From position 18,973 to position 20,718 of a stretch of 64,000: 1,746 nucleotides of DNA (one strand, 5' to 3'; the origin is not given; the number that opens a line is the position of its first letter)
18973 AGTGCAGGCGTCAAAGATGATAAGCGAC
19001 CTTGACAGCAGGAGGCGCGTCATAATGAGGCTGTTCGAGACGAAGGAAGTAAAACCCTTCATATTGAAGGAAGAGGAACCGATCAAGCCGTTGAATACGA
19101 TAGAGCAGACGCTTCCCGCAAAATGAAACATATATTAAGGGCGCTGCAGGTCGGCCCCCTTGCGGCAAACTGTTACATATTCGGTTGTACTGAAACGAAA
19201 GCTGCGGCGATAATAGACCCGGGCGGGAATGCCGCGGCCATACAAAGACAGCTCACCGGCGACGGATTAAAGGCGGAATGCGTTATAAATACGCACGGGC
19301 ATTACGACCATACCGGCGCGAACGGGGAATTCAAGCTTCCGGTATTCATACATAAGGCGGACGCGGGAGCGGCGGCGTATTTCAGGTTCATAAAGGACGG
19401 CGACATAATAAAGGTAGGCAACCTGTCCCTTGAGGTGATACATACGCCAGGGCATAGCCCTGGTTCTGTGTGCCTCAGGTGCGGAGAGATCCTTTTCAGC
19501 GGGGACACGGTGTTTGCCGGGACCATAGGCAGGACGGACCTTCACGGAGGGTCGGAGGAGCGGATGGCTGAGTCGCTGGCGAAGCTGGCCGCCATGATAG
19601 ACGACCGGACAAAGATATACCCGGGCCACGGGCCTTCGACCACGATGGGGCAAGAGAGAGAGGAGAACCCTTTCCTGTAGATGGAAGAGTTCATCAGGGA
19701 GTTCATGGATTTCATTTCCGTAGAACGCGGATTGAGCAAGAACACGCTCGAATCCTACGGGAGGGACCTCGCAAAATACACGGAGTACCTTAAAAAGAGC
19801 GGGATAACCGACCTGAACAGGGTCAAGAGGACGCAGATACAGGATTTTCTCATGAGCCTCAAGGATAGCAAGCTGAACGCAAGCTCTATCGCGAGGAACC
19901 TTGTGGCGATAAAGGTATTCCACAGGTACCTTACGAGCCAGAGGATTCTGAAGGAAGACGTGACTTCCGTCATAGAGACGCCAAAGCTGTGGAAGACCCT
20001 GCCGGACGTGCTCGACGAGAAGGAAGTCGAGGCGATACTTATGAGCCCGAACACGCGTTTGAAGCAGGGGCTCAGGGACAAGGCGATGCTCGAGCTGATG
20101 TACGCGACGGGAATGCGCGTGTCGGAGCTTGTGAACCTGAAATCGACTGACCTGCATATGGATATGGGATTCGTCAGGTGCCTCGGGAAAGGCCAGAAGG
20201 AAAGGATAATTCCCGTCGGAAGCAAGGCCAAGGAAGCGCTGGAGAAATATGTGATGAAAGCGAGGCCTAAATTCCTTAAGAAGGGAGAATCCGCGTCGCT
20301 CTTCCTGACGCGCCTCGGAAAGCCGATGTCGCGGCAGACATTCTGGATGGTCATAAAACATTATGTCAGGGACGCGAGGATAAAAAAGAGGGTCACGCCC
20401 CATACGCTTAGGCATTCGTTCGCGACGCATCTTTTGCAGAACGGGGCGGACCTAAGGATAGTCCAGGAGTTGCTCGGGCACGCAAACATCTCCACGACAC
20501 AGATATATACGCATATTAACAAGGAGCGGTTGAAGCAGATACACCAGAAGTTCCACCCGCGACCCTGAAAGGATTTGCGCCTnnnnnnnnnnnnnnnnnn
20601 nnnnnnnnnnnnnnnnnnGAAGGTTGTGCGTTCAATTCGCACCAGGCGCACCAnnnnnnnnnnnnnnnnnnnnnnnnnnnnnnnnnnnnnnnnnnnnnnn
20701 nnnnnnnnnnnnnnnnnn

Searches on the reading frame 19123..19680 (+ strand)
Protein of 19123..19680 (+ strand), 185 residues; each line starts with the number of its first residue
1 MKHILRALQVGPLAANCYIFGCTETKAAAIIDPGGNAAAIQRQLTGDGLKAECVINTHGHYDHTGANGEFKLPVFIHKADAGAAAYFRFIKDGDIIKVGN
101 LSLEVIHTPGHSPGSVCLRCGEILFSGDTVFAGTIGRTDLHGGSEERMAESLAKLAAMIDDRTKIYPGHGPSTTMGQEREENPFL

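Call 56: search_protein_families(library=pfam, proteins=[window:19123-19680:+], max_evalue=0.00001)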
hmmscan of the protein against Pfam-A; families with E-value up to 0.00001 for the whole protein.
window:19123-19680:+ (185 aa): 1 family
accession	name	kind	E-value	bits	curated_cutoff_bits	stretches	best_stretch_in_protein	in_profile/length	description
PF00753.33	Lactamase_B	-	9.1e-25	88.2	22.7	1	11-169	2-196/196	Metallo-beta-lactamase superfamily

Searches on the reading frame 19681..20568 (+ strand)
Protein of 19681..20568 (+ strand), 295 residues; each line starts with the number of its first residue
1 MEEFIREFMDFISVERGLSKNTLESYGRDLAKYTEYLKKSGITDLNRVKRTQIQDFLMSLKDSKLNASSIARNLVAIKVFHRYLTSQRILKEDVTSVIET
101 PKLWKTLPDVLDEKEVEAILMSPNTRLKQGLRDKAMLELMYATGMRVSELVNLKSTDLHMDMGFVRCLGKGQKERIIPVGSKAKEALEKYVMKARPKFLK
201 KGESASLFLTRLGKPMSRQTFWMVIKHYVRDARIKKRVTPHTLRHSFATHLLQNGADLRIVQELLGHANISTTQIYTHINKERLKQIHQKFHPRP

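Call 56: search_protein_families(library=pfam, proteins=[window:19681-20568:+], max_evalue=0.00001)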
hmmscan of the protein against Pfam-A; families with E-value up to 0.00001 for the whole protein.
window:19681-20568:+ (295 aa): 3 families
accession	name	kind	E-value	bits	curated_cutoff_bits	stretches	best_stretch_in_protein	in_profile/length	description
PF00589.27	Phage_integrase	-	1.3e-54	185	27.1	1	110-282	2-171/172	Phage integrase family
PF02899.23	Phage_int_SAM_1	-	1.9e-20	73.4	22.3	1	5-87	1-82/83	Phage integrase, N-terminal SAM-like domain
PF13495.12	Phage_int_SAM_4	-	1.2e-07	32.4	27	1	6-88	3-82/85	Phage integrase, N-terminal SAM-like domain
